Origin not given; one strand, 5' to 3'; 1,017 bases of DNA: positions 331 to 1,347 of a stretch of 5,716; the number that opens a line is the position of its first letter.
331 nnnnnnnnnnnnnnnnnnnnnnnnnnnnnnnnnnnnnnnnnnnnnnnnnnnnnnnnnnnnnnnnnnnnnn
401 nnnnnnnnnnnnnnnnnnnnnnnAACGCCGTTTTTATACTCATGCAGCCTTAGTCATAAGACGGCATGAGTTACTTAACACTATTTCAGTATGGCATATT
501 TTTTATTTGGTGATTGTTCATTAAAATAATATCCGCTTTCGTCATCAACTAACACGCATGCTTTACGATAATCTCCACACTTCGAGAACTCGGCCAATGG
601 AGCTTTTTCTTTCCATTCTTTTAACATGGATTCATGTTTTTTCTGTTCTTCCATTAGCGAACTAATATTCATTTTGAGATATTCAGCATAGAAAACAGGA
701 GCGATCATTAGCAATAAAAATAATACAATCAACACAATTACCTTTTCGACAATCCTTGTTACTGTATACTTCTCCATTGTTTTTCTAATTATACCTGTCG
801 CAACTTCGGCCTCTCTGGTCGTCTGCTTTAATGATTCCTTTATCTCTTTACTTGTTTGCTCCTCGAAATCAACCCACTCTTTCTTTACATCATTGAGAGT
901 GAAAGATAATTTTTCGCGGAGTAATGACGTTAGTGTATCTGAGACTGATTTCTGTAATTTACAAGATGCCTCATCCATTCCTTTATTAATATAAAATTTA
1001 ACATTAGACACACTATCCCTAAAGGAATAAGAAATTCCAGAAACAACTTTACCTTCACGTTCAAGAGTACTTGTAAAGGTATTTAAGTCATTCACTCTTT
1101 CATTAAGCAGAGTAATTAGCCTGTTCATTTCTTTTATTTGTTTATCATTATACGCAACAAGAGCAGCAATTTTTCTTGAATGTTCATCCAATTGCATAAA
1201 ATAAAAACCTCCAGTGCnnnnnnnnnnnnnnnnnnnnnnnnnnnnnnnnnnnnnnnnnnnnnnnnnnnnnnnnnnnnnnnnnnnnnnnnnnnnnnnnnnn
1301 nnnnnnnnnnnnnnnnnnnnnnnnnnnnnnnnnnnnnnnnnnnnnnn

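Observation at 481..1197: Compositionally foreign coiled-coil membrane protein translationally coupled to mobA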

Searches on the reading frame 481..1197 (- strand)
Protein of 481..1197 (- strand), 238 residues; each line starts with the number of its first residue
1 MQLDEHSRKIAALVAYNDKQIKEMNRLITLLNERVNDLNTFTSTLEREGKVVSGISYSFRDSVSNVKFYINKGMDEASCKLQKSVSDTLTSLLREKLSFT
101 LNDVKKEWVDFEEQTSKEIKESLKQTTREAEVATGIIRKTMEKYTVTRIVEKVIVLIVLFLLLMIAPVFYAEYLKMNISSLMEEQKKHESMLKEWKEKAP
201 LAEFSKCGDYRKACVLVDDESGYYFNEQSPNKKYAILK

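Call 5: search_protein_families(proteins=[window:481-1197:-], library=ncbifam, max_evalue=0.01)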
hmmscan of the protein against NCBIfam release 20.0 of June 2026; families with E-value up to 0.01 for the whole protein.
window:481-1197:- (238 aa): 0 families

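Call 8: profile_search(protein=window:481-1197:-)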
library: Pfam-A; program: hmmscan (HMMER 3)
A. the first sequence (238 residues): domains with independent E <= 10: 9; with E <= 0.001: 0
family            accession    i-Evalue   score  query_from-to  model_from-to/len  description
GP41              PF00517.22      0.068    13.5      26-174        39-180/197  Retroviral envelope protein
FtsL_2            PF19579.4       0.075    13.4     152-197        19-64/100  Bacteriodetes cell division protein (FtsL-like)
DUF5409           PF17421.7        0.11    13.6     145-192        19-67/88  Family of unknown function (DUF5409)
UBN_AB            PF14075.11       0.13    12.4      27-129         5-102/211  Ubinuclein conserved middle domain
CdaS_N            PF10372.14       0.26    11.9     113-143         4-34/69  Diadenylate cyclase CdaS, N-terminal
Syntaxin_2        PF14523.12       0.28    11.6      20-131         8-113/134  Syntaxin-like protein
ASFV_P17          PF25667.1         0.3    11.6     127-175        15-65/117  African swine fever virus minor capsid protein p17
Flt3_lig          PF02947.19       0.43    11.3     171-209        92-127/131  flt3 ligand
DUF948            PF06103.16        9.9     6.9      19-55         51-87/89  Bacterial protein of unknown function (DUF948)

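Call 9: search_protein_families(proteins=[window:481-1197:-], library=padloc, max_evalue=0.1)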
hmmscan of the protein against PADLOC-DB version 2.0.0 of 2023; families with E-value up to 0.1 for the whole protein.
window:481-1197:- (238 aa): 3 families
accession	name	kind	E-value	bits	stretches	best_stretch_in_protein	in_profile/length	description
PDLC02354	AbiZ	-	0.00065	17.2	1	21-130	114-222/398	AbiZ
PDLC03174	Specificity_I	-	0.0036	14.1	1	12-124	181-284/468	Type I specificity subunit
PDLC00517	JetC1|JetC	-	0.028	10.7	1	5-144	699-836/1119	DUF3584 domain; MukB-like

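Call 10: search_protein_families(proteins=[window:481-1197:-], library=phrogs, max_evalue=0.1)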
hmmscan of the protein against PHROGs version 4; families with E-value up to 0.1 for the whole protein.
window:481-1197:- (238 aa): 2 families
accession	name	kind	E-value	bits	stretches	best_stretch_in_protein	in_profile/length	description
phrog_2604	-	unknown function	0.059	14.6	0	139-209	47-119/130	unknown function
phrog_5169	-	unknown function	0.063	14.2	0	80-149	3-65/77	-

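Call 11: search_dna_similar(query=window:481-1197:-, collection=plasmids, mode=protein, max_rows=50, rows=spread, max_evalue=0.001)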
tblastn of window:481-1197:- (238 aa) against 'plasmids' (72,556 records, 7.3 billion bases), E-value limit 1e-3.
Records with a match: 32; places in all: 38; records where one place covers at least 80% of the query: 29.
Best place of each record, by identity: >=99% 20; 90-95% 2; 80-90% 9; <60% 1.
By first word of the organism name: Escherichia 30; Salmonella 2.
By predicted mobility (MOB-suite, as given by PLSDB): mobilizable 30; conjugative 2.
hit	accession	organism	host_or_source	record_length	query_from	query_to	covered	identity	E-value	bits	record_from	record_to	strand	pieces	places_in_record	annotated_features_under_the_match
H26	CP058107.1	Escherichia coli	culture,Pooled sheep faecal samples ...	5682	1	238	100%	100.0%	2e-143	447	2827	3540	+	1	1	hypothetical protein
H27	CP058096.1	Escherichia coli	culture,Pooled sheep faecal samples ...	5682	1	238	100%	100.0%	2e-143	447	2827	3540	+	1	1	hypothetical protein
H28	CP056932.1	Escherichia coli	culture,Pooled sheep faecal samples ...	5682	1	238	100%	100.0%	2e-143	447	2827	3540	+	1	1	hypothetical protein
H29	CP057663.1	Escherichia coli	culture,Pooled sheep faecal samples ...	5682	1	238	100%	100.0%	2e-143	447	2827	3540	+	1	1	hypothetical protein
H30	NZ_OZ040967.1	Escherichia coli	-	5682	1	238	100%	100.0%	2e-143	447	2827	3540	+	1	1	hypothetical protein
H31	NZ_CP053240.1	Escherichia coli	Homo sapiens,whole organism,rectal swab ...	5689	1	238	100%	100.0%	2e-143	447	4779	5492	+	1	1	hypothetical protein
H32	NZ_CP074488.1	Escherichia coli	Homo sapiens,abdominal fluid JP drain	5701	1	238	100%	100.0%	2e-143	447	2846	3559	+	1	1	hypothetical protein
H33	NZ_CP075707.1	Escherichia coli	Homo sapiens,stool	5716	1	238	100%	100.0%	2e-143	447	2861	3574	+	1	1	hypothetical protein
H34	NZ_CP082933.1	Salmonella enterica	Homo sapiens,stool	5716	1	238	100%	100.0%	2e-143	447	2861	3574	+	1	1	hypothetical protein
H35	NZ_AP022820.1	Escherichia coli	Homo sapiens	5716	1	238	100%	100.0%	2e-143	447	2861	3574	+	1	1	hypothetical protein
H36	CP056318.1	Escherichia coli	culture,Freshwater sample from ...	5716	1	238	100%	100.0%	2e-143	447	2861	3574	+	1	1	hypothetical protein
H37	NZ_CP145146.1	Escherichia coli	Homo sapiens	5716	1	238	100%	100.0%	2e-143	447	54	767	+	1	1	hypothetical protein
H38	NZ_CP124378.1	Escherichia coli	environmental: river/lake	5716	1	238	100%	100.0%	2e-143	447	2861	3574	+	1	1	hypothetical protein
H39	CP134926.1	Escherichia coli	Homo sapiens,blood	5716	1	238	100%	100.0%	2e-143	447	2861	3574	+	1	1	hypothetical protein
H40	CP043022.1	Escherichia coli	Homo sapiens,feces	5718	1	238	100%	100.0%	2e-143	447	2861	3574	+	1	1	record has no annotation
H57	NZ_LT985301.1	Escherichia coli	-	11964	137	238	43%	38.2%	1e-11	71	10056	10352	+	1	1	none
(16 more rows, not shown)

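Call 12: find_homologous_proteins(query=window:481-1197:-, max_evalue=0.001)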
Query window:481-1197:- (238 aa): 16 proteins with E <= 0.001 among 554 candidates.
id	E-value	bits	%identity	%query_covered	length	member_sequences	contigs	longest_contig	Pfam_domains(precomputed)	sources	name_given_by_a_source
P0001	5.7e-146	502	99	100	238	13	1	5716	-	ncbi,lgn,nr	ncbi:hypothetical protein RY522_004121 [Shigella flexneri]|nr:hypothetical protein [Shigella flexner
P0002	6.3e-146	502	99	100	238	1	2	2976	-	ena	-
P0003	1.2e-145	501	99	100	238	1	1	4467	-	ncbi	-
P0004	1.3e-145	500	99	100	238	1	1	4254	-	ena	-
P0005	2.4e-145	500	99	100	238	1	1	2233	-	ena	-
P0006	8.6e-145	498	99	100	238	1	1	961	-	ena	-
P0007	5.9e-144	495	99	100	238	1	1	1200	-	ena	-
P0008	6.9e-143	492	97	100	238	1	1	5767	-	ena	-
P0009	2.6e-141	486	98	100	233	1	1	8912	-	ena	-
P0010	5.6e-141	485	97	100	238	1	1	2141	-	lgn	-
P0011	6.8e-139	479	97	100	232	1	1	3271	-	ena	-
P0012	4.4e-135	466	91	100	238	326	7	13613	-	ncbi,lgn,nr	ncbi:hypothetical protein [Escherichia coli]|nr:hypothetical protein [Escherichia coli] EDH5808050.1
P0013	3.0e-133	460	100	92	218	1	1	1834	-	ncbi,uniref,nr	ncbi:hypothetical protein CD805_26430 [Escherichia coli]|uniref:hypothetical protein n=1 Tax=Escheri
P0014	1.2e-121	422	88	100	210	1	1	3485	-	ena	-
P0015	3.2e-97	342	99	69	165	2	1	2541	-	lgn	-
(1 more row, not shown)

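Call 13: get_annotated_region(hit=H57, flank=6000)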
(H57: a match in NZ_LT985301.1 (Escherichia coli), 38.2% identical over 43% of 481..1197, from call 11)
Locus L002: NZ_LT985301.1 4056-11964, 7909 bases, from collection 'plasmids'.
description: Escherichia coli strain ECOR 24 plasmid RCS90_pII, complete sequence
organism: Escherichia coli (NCBI taxid 562)
taxonomy: Bacteria; Pseudomonadota; Gammaproteobacteria; Enterobacterales; Enterobacteriaceae; Escherichia; Escherichia coli
host: -; source: -; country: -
typing (MOB-suite, as given by PLSDB): mobilizable; replicon Col156; relaxase MOBQ,MOBQ
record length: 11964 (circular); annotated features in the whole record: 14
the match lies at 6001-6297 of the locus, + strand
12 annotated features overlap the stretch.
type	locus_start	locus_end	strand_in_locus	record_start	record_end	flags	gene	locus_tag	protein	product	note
CDS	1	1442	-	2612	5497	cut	-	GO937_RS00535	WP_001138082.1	Tn3 family transposase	-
CDS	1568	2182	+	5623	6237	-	-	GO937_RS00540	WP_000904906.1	recombinase family protein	GO:0006310 - DNA recombination [Evidence IEA]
CDS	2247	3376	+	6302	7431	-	-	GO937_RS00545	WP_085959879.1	IS3-like element IS1133 family transposase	GO:0006313 - DNA transposition [Evidence IEA]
predicted_resistance_gene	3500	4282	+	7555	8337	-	aph(3'')-Ib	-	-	aminoglycoside O-phosphotransferase APH(3'')-Ib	predicted by amrfinderplus; class AMINOGLYCOSIDE; identity 100.0%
CDS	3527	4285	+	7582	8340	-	-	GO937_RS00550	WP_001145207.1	APH(3'') family aminoglycoside O-phosphotransferase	-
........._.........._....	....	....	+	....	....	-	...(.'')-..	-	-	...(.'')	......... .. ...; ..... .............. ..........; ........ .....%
CDS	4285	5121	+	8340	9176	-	-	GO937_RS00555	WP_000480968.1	aminoglycoside O-phosphotransferase APH(6)-Id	-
predicted_resistance_gene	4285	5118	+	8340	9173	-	aph(6)-Id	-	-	aminoglycoside O-phosphotransferase APH(6)-Id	predicted by amrfinderplus; class AMINOGLYCOSIDE; identity 100.0%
CDS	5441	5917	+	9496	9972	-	-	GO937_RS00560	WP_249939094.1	hypothetical protein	-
CDS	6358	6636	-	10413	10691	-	-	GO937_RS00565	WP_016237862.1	DUF5339 domain-containing protein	-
CDS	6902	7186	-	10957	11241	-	-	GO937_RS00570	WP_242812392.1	RepB family plasmid replication initiator protein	GO:0006270 - DNA replication initiation [Evidence IEA]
CDS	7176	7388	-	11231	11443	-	-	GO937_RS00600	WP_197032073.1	hypothetical protein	-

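Call 21: predict_structure(protein=window:481-1197:-)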
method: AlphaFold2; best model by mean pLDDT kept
length: 238 residues; sequences in the alignment: 1
mean_pLDDT: 48.7   pTM: 0.26
mean pLDDT of the five models: 48.7, 48.5, 45.7, 45.2, 45.0
residues with pLDDT >= 90: 0; 70-90: 18; 50-70: 100; < 50: 120
segments of 3 or more residues with pLDDT < 50: 1-3, 44-47, 49-102, 137-141, 198-238
pLDDT, mean of each block of 10 residues (from residue 1): 58 63 63 59 45 29 28 37 43 41 51 56 57 50 54 77 69 57 57 48 30 33 33 29
secondary structure, 60 per line:
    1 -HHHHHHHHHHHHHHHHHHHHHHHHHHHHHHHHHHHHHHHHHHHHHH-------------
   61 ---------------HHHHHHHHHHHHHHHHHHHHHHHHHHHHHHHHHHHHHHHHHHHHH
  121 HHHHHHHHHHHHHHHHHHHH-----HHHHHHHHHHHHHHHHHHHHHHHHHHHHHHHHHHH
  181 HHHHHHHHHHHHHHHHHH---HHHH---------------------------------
elements in order: H2-47 H76-140 H146-198 H202-205

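Call 33: search_protein_representatives(protein=window:481-1197:-)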
Query: 238 residues. Proteins with E-value up to 0.001 (for the whole library): 11; up to 1e-10: 7; up to 1e-30: 3. The best 11 are listed.
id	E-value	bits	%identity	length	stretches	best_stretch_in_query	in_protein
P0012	1.4e-135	466.0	91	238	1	1-238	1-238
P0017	2.2e-55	204.0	47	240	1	1-238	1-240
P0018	1.4e-31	126.3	98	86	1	1-66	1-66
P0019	8.8e-19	84.5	25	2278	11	24-136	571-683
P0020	6.4e-16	75.1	93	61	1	1-44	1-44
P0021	3.7e-15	72.6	32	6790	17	66-124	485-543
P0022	1.2e-12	64.5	34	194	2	74-238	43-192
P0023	1.5e-09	54.3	28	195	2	119-237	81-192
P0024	2.9e-09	53.3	91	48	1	182-213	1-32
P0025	8.1e-08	48.6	37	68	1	144-208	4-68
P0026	3.4e-07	46.6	34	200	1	126-238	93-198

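Call 35: find_encoding_contigs(protein=P0017, flank=8000, max_places=6)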
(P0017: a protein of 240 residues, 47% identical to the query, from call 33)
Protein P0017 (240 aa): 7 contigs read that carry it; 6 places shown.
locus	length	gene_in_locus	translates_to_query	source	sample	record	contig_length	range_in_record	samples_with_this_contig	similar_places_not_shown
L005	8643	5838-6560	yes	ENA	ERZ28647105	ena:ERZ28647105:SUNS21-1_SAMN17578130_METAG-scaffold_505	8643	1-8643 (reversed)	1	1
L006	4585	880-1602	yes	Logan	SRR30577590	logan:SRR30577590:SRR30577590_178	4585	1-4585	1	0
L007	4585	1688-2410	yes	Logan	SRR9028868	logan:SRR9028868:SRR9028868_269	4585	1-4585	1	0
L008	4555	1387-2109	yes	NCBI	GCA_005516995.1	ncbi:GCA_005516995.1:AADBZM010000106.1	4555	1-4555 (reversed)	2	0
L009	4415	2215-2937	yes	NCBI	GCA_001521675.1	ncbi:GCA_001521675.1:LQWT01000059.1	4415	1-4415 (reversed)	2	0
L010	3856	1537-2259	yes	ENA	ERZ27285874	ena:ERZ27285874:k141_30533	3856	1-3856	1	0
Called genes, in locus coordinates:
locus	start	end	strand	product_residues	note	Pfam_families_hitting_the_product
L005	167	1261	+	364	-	PF03389:MobA_MobL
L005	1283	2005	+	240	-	-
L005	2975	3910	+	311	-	PF03090:Replicase, PF08708:PriCT_1 (faint), PF13384:HTH_23 (weak)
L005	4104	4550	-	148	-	PF06412:TraD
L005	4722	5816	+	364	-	PF03389:MobA_MobL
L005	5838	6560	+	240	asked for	-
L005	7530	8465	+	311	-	PF03090:Replicase, PF08708:PriCT_1 (faint), PF13384:HTH_23 (weak)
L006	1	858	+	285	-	?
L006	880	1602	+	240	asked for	-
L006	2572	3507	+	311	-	PF03090:Replicase, PF08708:PriCT_1 (faint), PF13384:HTH_23 (weak)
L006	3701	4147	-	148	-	PF06412:TraD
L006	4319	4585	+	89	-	?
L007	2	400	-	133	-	?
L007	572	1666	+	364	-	PF03389:MobA_MobL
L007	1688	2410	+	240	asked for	-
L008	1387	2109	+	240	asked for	-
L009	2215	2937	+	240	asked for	-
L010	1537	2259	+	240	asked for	-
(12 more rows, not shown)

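Call 36: find_encoding_contigs(protein=P0022, flank=8000, max_places=6)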
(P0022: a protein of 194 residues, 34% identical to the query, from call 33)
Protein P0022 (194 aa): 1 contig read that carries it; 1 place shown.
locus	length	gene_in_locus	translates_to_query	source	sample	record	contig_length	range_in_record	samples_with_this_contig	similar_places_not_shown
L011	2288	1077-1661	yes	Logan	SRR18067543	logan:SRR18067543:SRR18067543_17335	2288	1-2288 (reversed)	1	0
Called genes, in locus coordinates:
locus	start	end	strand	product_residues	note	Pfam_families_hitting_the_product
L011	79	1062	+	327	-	PF03389:MobA_MobL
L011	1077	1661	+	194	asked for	-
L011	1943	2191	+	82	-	PF10387:DUF2442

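Call 37: find_encoding_contigs(protein=P0023, flank=8000, max_places=6)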
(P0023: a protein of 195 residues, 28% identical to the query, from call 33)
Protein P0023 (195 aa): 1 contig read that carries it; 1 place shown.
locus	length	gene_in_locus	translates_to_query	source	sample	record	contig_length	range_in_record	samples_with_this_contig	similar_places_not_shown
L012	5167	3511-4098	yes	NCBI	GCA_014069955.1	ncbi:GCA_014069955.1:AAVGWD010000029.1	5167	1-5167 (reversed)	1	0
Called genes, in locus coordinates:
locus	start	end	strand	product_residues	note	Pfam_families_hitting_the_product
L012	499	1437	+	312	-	PF03090:Replicase, PF01381:HTH_3 (faint), PF13384:HTH_23 (weak)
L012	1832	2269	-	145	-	PF06412:TraD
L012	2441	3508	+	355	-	PF03389:MobA_MobL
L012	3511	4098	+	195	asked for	-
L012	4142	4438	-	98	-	PF05016:ParE_toxin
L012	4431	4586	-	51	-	-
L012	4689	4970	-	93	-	-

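Call 38: find_encoding_contigs(protein=P0026, flank=8000, max_places=6)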
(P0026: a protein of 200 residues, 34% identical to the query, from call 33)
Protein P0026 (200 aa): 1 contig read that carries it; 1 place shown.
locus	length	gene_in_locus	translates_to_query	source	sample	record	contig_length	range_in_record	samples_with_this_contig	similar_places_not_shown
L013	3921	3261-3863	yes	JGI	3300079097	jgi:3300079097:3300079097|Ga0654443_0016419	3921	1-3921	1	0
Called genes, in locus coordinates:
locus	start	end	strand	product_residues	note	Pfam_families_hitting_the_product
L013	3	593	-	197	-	?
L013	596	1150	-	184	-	PF05488:PAAR_motif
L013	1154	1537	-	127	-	-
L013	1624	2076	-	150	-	PF06412:TraD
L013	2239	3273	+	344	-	PF03389:MobA_MobL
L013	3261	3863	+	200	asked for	-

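Call 40: find_homologous_proteins(query=A1, max_evalue=0.01)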
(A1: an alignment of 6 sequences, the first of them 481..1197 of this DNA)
Query A1 (6 sequences) (238 aa, profile of the alignment): 20 proteins with E <= 0.01 among 5253 candidates.
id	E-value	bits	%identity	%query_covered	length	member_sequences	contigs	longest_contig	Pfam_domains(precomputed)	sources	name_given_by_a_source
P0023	1.1e-81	291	27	97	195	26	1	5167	-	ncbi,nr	ncbi:hypothetical protein H5M16_004802 [Salmonella enterica]|nr:hypothetical protein [Salmonella ent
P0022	7.4e-81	289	28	99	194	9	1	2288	-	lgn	-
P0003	3.0e-78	280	99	100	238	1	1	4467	-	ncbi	-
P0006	3.0e-78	280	99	100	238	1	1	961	-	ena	-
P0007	4.0e-78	280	99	100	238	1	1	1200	-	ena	-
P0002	4.2e-78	280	99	100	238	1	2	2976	-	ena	-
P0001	6.8e-78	279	99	100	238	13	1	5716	-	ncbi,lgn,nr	ncbi:hypothetical protein RY522_004121 [Shigella flexneri]|nr:hypothetical protein [Shigella flexner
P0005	6.9e-78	279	99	100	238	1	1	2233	-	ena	-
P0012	7.1e-78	279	91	100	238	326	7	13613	-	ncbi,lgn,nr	ncbi:hypothetical protein [Escherichia coli]|nr:hypothetical protein [Escherichia coli] EDH5808050.1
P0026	8.2e-78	279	33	46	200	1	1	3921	-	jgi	jgi:hypothetical protein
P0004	6.0e-77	276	99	100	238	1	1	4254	-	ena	-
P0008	7.3e-76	272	97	100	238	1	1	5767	-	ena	-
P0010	7.6e-74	266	97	100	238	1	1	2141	-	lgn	-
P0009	1.8e-73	265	98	100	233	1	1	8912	-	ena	-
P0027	4.6e-72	260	32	47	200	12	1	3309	-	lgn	-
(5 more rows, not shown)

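Call 42: search_solved_structures(query=A1, max_evalue=1)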
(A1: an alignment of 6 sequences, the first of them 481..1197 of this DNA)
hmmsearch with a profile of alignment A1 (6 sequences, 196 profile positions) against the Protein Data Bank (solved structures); distinct sequences matched with E-value up to 1: 114 (the best 60 are shown).
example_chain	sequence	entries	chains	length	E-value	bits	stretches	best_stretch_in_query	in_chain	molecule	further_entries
4zry_B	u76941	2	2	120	0.00067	22.8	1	25-80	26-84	Keratin, type II cytoskeletal 1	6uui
3tnu_B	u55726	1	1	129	0.012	18.7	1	14-81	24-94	Keratin, type II cytoskeletal 5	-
6jfv_B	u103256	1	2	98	0.014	18.5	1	25-81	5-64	Keratin, type II cytoskeletal 5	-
2ykp_A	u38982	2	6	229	0.017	18.2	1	12-114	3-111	LINE-1 ORF1P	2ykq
2yko_A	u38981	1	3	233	0.017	18.2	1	12-114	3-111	LINE-1 ORF1P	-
4kpq_B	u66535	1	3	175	0.032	17.3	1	18-84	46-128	Hemagglutinin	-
4kps_B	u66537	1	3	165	0.037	17.1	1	18-84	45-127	Hemagglutinin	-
5l0c_A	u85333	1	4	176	0.045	16.8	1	19-102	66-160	Vinculin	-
5l0j_A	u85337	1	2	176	0.045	16.8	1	19-102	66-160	Vinculin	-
4pr9_A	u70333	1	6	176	0.045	16.8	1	19-102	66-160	Vinculin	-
5l0g_A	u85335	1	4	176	0.045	16.8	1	19-102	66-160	Vinculin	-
5l0h_A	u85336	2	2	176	0.046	16.8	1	19-102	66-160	Vinculin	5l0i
9qwo_A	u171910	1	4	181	0.048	16.7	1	19-102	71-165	Isoform 1 of Vinculin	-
1rke_B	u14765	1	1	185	0.05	16.7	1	19-102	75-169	VCL protein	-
9mtg_B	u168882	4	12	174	0.05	16.7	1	18-89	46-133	Hemagglutinin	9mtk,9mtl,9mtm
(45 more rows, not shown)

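Call 43: find_encoding_contigs(protein=P0027, flank=8000, max_places=4)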
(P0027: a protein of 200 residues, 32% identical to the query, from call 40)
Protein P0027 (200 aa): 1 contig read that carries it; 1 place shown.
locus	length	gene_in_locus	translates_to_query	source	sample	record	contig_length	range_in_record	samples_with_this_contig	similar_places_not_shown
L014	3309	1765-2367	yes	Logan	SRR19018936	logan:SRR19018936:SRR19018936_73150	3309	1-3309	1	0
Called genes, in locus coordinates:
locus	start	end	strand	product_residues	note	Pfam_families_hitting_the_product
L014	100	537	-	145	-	PF06412:TraD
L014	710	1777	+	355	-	PF03389:MobA_MobL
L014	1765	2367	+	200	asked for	-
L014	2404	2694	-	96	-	PF05016:ParE_toxin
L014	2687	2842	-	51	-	-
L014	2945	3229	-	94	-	-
